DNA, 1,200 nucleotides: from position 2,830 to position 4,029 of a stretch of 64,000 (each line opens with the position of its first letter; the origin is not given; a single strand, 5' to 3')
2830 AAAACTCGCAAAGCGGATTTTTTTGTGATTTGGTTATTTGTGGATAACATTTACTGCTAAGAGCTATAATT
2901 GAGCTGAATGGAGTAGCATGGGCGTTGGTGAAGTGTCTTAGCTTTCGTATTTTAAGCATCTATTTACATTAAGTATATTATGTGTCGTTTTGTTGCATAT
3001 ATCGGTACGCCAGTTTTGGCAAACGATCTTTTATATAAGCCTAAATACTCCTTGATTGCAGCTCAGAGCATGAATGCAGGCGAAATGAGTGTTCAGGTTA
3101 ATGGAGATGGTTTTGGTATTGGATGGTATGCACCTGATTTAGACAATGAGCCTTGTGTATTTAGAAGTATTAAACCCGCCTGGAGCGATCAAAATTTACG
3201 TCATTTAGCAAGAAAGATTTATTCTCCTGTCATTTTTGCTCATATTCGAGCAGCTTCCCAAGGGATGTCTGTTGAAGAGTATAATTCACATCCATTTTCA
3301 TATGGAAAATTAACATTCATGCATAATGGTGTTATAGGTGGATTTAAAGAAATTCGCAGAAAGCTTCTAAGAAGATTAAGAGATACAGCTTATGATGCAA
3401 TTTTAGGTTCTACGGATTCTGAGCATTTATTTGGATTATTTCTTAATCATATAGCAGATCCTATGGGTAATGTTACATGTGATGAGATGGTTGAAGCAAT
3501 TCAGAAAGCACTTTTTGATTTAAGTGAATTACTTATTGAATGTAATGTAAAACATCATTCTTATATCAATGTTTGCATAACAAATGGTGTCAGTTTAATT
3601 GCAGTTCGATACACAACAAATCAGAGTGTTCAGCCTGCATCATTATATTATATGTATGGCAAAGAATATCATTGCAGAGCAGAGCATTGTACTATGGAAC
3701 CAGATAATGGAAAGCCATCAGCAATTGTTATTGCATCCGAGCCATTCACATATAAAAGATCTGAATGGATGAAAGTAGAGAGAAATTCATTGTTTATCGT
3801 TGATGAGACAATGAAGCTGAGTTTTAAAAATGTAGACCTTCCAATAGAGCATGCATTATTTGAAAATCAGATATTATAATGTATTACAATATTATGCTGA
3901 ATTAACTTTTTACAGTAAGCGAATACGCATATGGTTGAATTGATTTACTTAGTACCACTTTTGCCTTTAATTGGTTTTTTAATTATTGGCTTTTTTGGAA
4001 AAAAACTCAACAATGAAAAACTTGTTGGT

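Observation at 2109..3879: CADD-family di-iron pABA-synthase homolog paired with a stand-alone EgtC-like class II glutamine amidotransferase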

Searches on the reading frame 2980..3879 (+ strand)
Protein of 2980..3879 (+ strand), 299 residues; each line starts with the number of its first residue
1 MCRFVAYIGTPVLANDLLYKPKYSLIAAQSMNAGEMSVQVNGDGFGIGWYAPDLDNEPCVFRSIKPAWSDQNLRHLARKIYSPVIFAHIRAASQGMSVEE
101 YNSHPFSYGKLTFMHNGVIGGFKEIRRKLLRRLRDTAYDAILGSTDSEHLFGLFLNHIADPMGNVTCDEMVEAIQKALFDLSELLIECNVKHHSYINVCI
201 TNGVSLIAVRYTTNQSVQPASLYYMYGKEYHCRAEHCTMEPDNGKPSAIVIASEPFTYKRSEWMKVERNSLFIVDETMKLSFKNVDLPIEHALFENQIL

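Call 3: search_protein_families(library=pfam, proteins=[window:2980-3879:+], max_evalue=0.01)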
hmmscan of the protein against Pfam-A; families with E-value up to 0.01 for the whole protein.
window:2980-3879:+ (299 aa): 2 families
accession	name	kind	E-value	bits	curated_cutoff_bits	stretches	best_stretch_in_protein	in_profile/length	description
PF13230.11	GATase_4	-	1.5e-16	60.6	23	1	32-274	23-248/272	Glutamine amidotransferases class-II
PF13522.11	GATase_6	-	1.8e-09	38.1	27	1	83-180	11-98/130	Glutamine amidotransferase domain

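Call 4: search_protein_families(library=ncbifam, proteins=[window:2980-3879:+], max_evalue=0.01)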
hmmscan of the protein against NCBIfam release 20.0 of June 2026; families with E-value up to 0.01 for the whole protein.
window:2980-3879:+ (299 aa): 3 families
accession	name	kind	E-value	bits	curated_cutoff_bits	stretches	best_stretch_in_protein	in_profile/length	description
TIGR03442.1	TIGR03442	equivalog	2.4e-55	187.6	218.65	1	1-281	1-247/251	ergothioneine biosynthesis protein EgtC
NF001484.0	PRK00331.1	subfamily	1.4e-06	27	381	1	80-179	63-152/601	isomerizing glutamine--fructose-6-phosphate transaminase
TIGR01135.1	glmS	equivalog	1.1e-05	24.2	418.05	1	81-181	63-153/607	glutamine--fructose-6-phosphate transaminase (isomerizing)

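Call 11: find_homologous_proteins(query=window:2980-3879:+, max_evalue=1e-10)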
Query window:2980-3879:+ (299 aa): 7131 proteins with E <= 1e-10 among 7794 candidates; the best 120 are listed.
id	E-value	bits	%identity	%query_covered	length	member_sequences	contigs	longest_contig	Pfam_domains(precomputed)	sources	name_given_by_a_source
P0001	9.2e-196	667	96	100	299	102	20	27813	PF13230.12,PF13522.12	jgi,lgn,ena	jgi:predicted glutamine amidotransferase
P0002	1.1e-168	578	81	100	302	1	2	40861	PF13230.12,PF13522.12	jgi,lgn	jgi:predicted glutamine amidotransferase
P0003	2.6e-164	564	81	100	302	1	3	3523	PF13230.12,PF13522.12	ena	-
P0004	6.4e-160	549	78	99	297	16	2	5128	PF13230.12,PF13522.12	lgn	-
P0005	1.6e-157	542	77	99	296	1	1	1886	PF13230.12,PF13522.12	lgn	-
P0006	1.6e-157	542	77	99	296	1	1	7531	PF13230.12,PF13522.12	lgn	-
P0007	2.1e-157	541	77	99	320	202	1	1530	PF13230.12,PF13522.12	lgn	-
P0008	2.2e-157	541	77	99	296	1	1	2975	PF13230.12,PF13522.12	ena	-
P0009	4.2e-157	540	77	99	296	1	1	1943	PF13230.12,PF13522.12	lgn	-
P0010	1.0e-155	536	75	99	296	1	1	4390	PF13230.12,PF13522.12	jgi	jgi:predicted glutamine amidotransferase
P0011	3.9e-155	534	75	99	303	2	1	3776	PF13230.12,PF13522.12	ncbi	ncbi:MAG: hypothetical protein RIT37_106, partial [Bacteroidota bacterium]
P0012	1.2e-151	522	75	99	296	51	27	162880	PF13230.12,PF13522.12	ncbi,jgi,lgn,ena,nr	ncbi:MAG: class II glutamine amidotransferase [Ignavibacteria bacterium]|nr:class II glutamine amido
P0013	2.2e-151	521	74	99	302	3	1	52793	PF13230.12,PF13522.12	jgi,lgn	jgi:predicted glutamine amidotransferase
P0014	3.5e-151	521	73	99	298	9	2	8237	PF13230.12,PF13522.12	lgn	-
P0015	4.2e-151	521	74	99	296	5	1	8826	PF13230.12,PF13522.12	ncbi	ncbi:MAG: class II glutamine amidotransferase [bacterium]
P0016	9.4e-150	516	74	99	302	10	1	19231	PF13230.12,PF13522.12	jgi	-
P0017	8.2e-149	513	72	98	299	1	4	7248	PF13230.12,PF13522.12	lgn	-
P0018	1.3e-148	512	74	99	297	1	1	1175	PF13230.12,PF13522.12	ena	-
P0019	1.8e-148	512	72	99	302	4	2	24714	PF13230.12,PF13522.12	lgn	-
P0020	3.6e-148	511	73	99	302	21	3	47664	PF13230.12,PF13522.12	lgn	-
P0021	4.0e-148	511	71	99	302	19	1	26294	PF13230.12,PF13522.12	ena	-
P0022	9.0e-148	510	73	99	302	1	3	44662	PF13230.12,PF13522.12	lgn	-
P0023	1.0e-147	509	74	97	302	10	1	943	PF13230.12,PF13522.12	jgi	jgi:predicted glutamine amidotransferase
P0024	1.1e-147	509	73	99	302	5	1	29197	PF13230.12,PF13522.12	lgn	-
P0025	1.1e-147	509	71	97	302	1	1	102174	PF13230.12,PF13522.12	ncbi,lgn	-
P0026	1.3e-147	509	72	97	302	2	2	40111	PF13230.12,PF13522.12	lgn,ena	-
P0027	1.7e-147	509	72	99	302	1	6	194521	PF13230.12,PF13522.12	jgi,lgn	-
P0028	2.3e-147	508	73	98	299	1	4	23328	PF13230.12,PF13522.12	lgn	-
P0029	3.3e-147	508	72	99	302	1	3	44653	PF13230.12,PF13522.12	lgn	-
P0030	4.5e-147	507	72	99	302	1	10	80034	PF13230.12,PF13522.12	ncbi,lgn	-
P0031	6.6e-147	507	71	99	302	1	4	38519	PF13230.12,PF13522.12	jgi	jgi:predicted glutamine amidotransferase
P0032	1.2e-146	506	72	99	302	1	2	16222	PF13230.12,PF13522.12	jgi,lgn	-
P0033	2.8e-146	505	71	99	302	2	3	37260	PF13230.12,PF13522.12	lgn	-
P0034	3.7e-146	504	71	99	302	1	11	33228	PF13230.12,PF13522.12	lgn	-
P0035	3.7e-146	504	72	99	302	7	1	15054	PF13230.12,PF13522.12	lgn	-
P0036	7.0e-146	503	71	99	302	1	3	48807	PF13230.12,PF13522.12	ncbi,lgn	-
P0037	1.4e-145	502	70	99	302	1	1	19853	PF13230.12,PF13522.12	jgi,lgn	-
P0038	1.5e-145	502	73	99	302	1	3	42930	PF13230.12,PF13522.12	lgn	-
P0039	1.9e-145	502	70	99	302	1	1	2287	PF13230.12,PF13522.12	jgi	jgi:predicted glutamine amidotransferase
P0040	2.2e-145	502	70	99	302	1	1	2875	PF13230.12,PF13522.12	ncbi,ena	-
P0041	3.3e-145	501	70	99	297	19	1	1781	PF13230.12,PF13522.12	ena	-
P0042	3.5e-145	501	70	99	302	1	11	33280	PF13230.12,PF13522.12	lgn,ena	-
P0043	6.7e-145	500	69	99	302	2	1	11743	PF13230.12,PF13522.12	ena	-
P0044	1.2e-144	499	71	99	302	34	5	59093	PF13230.12,PF13522.12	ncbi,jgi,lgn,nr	ncbi:MAG TPA: class II glutamine amidotransferase [Candidatus Didemnitutus sp.]|nr:class II glutamin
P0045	1.6e-144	499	71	99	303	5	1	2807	PF13230.12,PF13522.12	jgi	-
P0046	2.2e-144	498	70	100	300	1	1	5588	PF13230.12,PF13522.12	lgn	-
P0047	2.4e-144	498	71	99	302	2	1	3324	PF13230.12,PF13522.12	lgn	-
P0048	2.8e-144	498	71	99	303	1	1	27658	PF13230.12,PF13522.12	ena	-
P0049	3.1e-144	498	70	99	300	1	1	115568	PF13230.12,PF13522.12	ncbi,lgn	-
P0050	9.6e-144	496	71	99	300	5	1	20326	PF13230.12,PF13522.12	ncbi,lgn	ncbi:MAG: class II glutamine amidotransferase [Bacteroidota bacterium]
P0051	1.3e-143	496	71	99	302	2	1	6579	PF13230.12,PF13522.12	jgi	jgi:predicted glutamine amidotransferase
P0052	1.4e-143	496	69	99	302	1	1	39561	PF13230.12,PF13522.12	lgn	-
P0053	1.6e-143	496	69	98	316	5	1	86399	PF13230.12,PF13522.12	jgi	-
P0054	2.9e-143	495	70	98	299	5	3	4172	PF13230.12,PF13522.12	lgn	-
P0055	2.9e-143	495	70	99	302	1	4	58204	PF13230.12,PF13522.12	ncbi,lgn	-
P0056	3.5e-143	495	70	99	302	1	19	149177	PF13230.12,PF13522.12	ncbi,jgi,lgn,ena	jgi:glutamine amidotransferase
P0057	6.4e-143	494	71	99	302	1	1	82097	PF13230.12,PF13522.12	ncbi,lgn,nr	ncbi:MAG: class II glutamine amidotransferase [Ignavibacteria bacterium]|nr:class II glutamine amido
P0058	6.7e-143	494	70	99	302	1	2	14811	PF13230.12,PF13522.12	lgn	-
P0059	9.4e-143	493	70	99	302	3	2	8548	PF13230.12,PF13522.12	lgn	-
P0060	1.2e-142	493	71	99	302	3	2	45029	PF13230.12,PF13522.12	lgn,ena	-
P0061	1.3e-142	493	70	99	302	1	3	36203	PF13230.12,PF13522.12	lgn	-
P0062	1.7e-142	492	69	99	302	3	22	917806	PF13230.12,PF13522.12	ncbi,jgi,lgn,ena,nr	ncbi:MAG: class II glutamine amidotransferase [Ignavibacteria bacterium]|nr:class II glutamine amido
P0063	2.2e-142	492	69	99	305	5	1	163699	PF13230.12,PF13522.12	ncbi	-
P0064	2.3e-142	492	72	99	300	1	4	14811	PF13230.12,PF13522.12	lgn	-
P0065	2.6e-142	492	71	99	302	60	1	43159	PF13230.12,PF13522.12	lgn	-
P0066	3.3e-142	491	69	99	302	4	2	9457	PF13230.12,PF13522.12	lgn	-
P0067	6.3e-142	490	70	99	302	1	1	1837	PF13230.12,PF13522.12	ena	-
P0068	3.0e-141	488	70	99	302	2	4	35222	PF13230.12,PF13522.12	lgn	-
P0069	3.1e-141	488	69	99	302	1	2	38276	PF13230.12,PF13522.12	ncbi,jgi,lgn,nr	ncbi:MAG: class II glutamine amidotransferase [Ignavibacteria bacterium]|nr:class II glutamine amido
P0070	5.8e-141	487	69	99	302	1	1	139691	PF13230.12,PF13522.12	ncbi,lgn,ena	-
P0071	1.7e-140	486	70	99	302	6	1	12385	PF13230.12,PF13522.12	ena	-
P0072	2.2e-140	485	69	99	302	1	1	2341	PF13230.12,PF13522.12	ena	-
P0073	3.2e-140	485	69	99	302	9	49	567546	PF13230.12,PF13522.12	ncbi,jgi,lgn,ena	ncbi:MAG: class II glutamine amidotransferase [Bacteroidota bacterium]|jgi:glutamine amidotransferas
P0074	4.3e-140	484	70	99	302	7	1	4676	PF13230.12,PF13522.12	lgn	-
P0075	5.1e-140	484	69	99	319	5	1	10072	PF13230.12,PF13522.12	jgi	jgi:glutamine amidotransferase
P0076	5.7e-140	484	68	100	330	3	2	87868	PF13230.12,PF13522.12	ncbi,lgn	-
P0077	2.5e-139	482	68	99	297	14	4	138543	PF13230.12,PF13522.12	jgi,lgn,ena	-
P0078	5.2e-139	481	69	98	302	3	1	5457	PF13230.12,PF13522.12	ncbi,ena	-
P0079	5.2e-139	481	69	99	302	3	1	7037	PF13230.12,PF13522.12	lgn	-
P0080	1.1e-138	480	70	99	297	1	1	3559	PF13230.12,PF13522.12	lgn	-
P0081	2.3e-138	479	69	99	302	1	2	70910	PF13230.12,PF13522.12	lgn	-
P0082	2.9e-138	478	67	99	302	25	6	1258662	PF13230.12,PF13522.12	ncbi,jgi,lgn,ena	ncbi:MAG: hypothetical protein RL594_649 [Bacteroidota bacterium]|jgi:glutamine amidotransferase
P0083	5.0e-138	478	66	100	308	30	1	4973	PF13230.12,PF13522.12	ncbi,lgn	ncbi:MAG: class II glutamine amidotransferase [Candidatus Kapaibacterium sp.]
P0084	6.1e-138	477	69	97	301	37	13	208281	PF13230.12,PF13522.12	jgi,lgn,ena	jgi:glutamine amidotransferase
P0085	1.9e-137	476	67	99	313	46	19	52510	PF13230.12,PF13522.12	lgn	-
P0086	9.0e-135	467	67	98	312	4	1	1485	PF13230.12,PF13522.12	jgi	jgi:predicted glutamine amidotransferase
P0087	6.5e-134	464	67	97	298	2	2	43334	PF13230.12,PF13522.12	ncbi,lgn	-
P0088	7.3e-134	464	66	98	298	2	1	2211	PF13230.12,PF13522.12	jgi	jgi:glutamine amidotransferase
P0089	3.0e-133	462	67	97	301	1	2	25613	PF13230.12,PF13522.12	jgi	jgi:glutamine amidotransferase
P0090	1.1e-132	460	66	97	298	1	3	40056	PF13230.12,PF13522.12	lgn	-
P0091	1.6e-130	453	66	97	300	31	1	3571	PF13230.12,PF13522.12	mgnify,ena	mgnify:FL=1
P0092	2.1e-129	449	71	89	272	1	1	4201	PF13230.12,PF13522.12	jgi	-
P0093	2.2e-129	449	65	97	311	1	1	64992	PF13230.12,PF13522.12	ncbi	-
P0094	7.7e-129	447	65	97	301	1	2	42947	PF13230.12,PF13522.12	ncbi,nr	ncbi:MAG: class II glutamine amidotransferase [Bacteroidota bacterium]|nr:class II glutamine amidotr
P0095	7.9e-129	447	62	100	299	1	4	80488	PF13230.12,PF13522.12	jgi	jgi:glutamine amidotransferase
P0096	8.6e-129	447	63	100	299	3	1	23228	PF13230.12,PF13522.12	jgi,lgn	jgi:predicted glutamine amidotransferase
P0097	1.6e-128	446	66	97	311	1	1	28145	PF13230.12,PF13522.12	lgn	-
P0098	2.0e-128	446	70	89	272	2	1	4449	PF13230.12,PF13522.12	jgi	jgi:predicted glutamine amidotransferase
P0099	2.1e-128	446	64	97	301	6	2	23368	PF13230.12,PF13522.12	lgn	-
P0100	3.9e-128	445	64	97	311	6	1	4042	PF13230.12,PF13522.12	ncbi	-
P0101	3.9e-128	445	64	97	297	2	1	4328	PF13230.12,PF13522.12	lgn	-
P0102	3.6e-127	442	65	97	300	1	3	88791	PF13230.12,PF13522.12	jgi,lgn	jgi:predicted glutamine amidotransferase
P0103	9.5e-127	441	64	97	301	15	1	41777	PF13230.12,PF13522.12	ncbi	-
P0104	1.1e-122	427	62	99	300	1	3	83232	PF13230.12,PF13522.12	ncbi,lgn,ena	-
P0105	6.3e-122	425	65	93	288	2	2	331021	PF13230.12,PF13522.12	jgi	jgi:predicted glutamine amidotransferase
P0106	1.3e-121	424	61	99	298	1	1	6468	PF13230.12,PF13522.12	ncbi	-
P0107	1.9e-121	423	61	99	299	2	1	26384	PF13230.12,PF13522.12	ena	-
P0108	2.4e-121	423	62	98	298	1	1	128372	PF13230.12,PF13522.12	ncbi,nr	ncbi:MAG: class II glutamine amidotransferase [Bacteroidetes bacterium]|nr:class II glutamine amidot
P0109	4.8e-121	422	61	99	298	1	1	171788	PF13230.12,PF13522.12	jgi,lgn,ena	-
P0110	7.6e-121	421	61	98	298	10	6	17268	PF13230.12,PF13522.12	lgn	-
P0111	1.1e-120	421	61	99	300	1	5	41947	PF13230.12,PF13522.12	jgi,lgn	-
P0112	2.4e-120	420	59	99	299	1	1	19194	PF13230.12,PF13522.12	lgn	-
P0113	5.3e-120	418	61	98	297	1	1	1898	PF13230.12,PF13522.12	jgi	jgi:predicted glutamine amidotransferase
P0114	1.3e-119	417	61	98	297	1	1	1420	PF13230.12,PF13522.12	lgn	-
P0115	2.7e-119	416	61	98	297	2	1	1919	PF13230.12,PF13522.12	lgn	-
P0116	3.2e-119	416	60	98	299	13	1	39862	PF13230.12,PF13522.12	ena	-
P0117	3.5e-119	416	61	99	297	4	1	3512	PF13230.12,PF13522.12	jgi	jgi:glutamine amidotransferase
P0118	4.2e-119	415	60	98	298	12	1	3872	PF13230.12,PF13522.12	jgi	jgi:glutamine amidotransferase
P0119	4.9e-119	415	59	98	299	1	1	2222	PF13230.12,PF13522.12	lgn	-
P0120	6.0e-119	415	59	99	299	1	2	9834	PF13230.12,PF13522.12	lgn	-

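Call 12: find_encoding_contigs(protein=P0012, flank=6000, max_places=3)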
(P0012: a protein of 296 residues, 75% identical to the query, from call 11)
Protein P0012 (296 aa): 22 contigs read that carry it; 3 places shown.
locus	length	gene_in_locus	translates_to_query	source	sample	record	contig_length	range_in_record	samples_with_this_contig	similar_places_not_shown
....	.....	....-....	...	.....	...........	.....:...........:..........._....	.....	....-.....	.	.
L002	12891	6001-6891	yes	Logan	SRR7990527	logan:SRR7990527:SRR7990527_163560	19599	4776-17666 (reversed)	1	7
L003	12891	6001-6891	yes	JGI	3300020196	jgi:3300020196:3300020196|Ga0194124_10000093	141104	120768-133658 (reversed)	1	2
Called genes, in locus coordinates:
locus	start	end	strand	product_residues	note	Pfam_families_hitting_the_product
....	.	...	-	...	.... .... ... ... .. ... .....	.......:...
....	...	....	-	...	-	-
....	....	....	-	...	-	-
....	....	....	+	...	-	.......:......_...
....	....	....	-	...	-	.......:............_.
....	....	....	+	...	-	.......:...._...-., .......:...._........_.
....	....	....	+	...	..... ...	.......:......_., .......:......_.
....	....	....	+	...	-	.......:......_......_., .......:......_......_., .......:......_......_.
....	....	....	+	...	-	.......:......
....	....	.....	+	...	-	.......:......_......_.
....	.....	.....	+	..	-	-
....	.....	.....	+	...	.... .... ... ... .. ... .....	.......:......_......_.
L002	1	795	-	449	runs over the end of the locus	PF02321:OEP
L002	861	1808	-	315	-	-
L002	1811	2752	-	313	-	-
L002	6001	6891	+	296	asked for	PF13230:GATase_4, PF13522:GATase_6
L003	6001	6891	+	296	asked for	PF13230:GATase_4, PF13522:GATase_6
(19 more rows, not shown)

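Call 13: find_encoding_contigs(protein=P0062, flank=6000, max_places=3)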
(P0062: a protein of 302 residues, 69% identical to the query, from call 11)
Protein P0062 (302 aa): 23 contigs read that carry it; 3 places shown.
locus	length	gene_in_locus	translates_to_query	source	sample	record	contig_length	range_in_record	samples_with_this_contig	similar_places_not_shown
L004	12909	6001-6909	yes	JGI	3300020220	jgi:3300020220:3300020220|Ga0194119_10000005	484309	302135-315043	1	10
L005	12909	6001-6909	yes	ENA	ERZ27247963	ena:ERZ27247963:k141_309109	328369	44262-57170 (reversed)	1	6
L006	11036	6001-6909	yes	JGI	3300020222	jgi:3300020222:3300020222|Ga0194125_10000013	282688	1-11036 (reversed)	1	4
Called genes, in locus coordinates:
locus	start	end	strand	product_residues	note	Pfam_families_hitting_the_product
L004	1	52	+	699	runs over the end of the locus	PF07584:BatA, PF00092:VWA (faint), PF13519:VWA_2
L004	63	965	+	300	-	-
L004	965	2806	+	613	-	PF17899:Peptidase_M61_N, PF05299:Peptidase_M61, PF13180:PDZ_2 (weak), PF17820:PDZ_6 (weak)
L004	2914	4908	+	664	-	PF07719:TPR_2 (faint), PF13174:TPR_6 (faint), PF13181:TPR_8 (faint), PF00515:TPR_1 (faint), PF13424:TPR_12 (faint), PF13428:TPR_14 (faint), PF13432:TPR_16 (faint), PF17874:TPR_MalT, +1 more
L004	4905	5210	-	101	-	PF02617:ClpS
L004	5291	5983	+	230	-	PF03070:TENA_THI-4, PF14518:Haem_oxygenas_2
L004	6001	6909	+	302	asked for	PF13230:GATase_4, PF13522:GATase_6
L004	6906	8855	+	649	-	PF00662:Proton_antipo_N, PF00361:Proton_antipo_M, PF01010:Proton_antipo_C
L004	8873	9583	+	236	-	PF02586:SRAP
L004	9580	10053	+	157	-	PF00578:AhpC-TSA, PF08534:Redoxin, PF00085:Thioredoxin, PF13905:Thioredoxin_8 (weak)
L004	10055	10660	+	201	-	PF00578:AhpC-TSA, PF08534:Redoxin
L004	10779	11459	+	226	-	-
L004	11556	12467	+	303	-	-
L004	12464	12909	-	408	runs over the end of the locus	PF00278:Orn_DAP_Arg_deC, PF02784:Orn_Arg_deC_N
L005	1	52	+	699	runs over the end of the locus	PF07584:BatA, PF00092:VWA (faint), PF13519:VWA_2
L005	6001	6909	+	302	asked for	PF13230:GATase_4, PF13522:GATase_6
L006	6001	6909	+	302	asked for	PF13230:GATase_4, PF13522:GATase_6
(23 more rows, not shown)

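Call 14: find_encoding_contigs(protein=P0082, flank=6000, max_places=3)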
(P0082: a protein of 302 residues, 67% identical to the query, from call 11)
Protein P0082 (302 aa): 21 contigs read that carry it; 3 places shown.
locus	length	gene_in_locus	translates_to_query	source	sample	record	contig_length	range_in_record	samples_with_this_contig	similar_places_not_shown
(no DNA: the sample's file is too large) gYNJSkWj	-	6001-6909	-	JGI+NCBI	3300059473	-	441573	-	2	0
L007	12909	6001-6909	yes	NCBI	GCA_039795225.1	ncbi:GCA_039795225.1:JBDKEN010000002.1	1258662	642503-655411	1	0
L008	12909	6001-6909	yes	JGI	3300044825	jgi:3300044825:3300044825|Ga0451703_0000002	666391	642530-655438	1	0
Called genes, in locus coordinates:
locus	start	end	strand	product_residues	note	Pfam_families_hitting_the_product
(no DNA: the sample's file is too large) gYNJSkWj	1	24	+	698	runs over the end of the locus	PF07584:BatA, PF13519:VWA_2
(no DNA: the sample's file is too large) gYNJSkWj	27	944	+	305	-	-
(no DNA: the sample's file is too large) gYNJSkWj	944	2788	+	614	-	PF17899:Peptidase_M61_N, PF05299:Peptidase_M61, PF13180:PDZ_2 (weak), PF17820:PDZ_6 (weak)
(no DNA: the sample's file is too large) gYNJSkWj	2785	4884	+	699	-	PF00515:TPR_1 (faint), PF07719:TPR_2 (faint), PF12895:ANAPC3 (faint), PF13174:TPR_6 (faint), PF13525:YfiO (faint), PF13181:TPR_8 (faint), PF13424:TPR_12 (faint), PF17874:TPR_MalT, +4 more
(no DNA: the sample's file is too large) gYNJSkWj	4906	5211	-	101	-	PF02617:ClpS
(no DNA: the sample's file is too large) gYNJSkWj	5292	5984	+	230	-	PF03070:TENA_THI-4, PF14518:Haem_oxygenas_2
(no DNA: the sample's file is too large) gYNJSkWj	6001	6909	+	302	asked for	PF13230:GATase_4, PF13522:GATase_6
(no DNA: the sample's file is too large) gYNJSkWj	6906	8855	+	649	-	PF00662:Proton_antipo_N, PF00361:Proton_antipo_M, PF01010:Proton_antipo_C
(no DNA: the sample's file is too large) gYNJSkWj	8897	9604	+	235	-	PF02586:SRAP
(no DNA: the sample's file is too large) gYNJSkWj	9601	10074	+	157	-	PF00578:AhpC-TSA, PF00085:Thioredoxin (weak), PF08534:Redoxin (weak)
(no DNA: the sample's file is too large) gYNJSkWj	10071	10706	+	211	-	PF00578:AhpC-TSA, PF08534:Redoxin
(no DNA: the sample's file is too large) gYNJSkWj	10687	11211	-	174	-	PF21300:LbR_Ice_bind (faint)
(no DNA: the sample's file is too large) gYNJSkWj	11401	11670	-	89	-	-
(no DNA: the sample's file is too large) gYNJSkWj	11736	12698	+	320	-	-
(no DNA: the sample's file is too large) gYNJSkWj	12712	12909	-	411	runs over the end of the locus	PF00278:Orn_DAP_Arg_deC, PF02784:Orn_Arg_deC_N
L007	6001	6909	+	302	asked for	PF13230:GATase_4, PF13522:GATase_6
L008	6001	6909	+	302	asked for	PF13230:GATase_4, PF13522:GATase_6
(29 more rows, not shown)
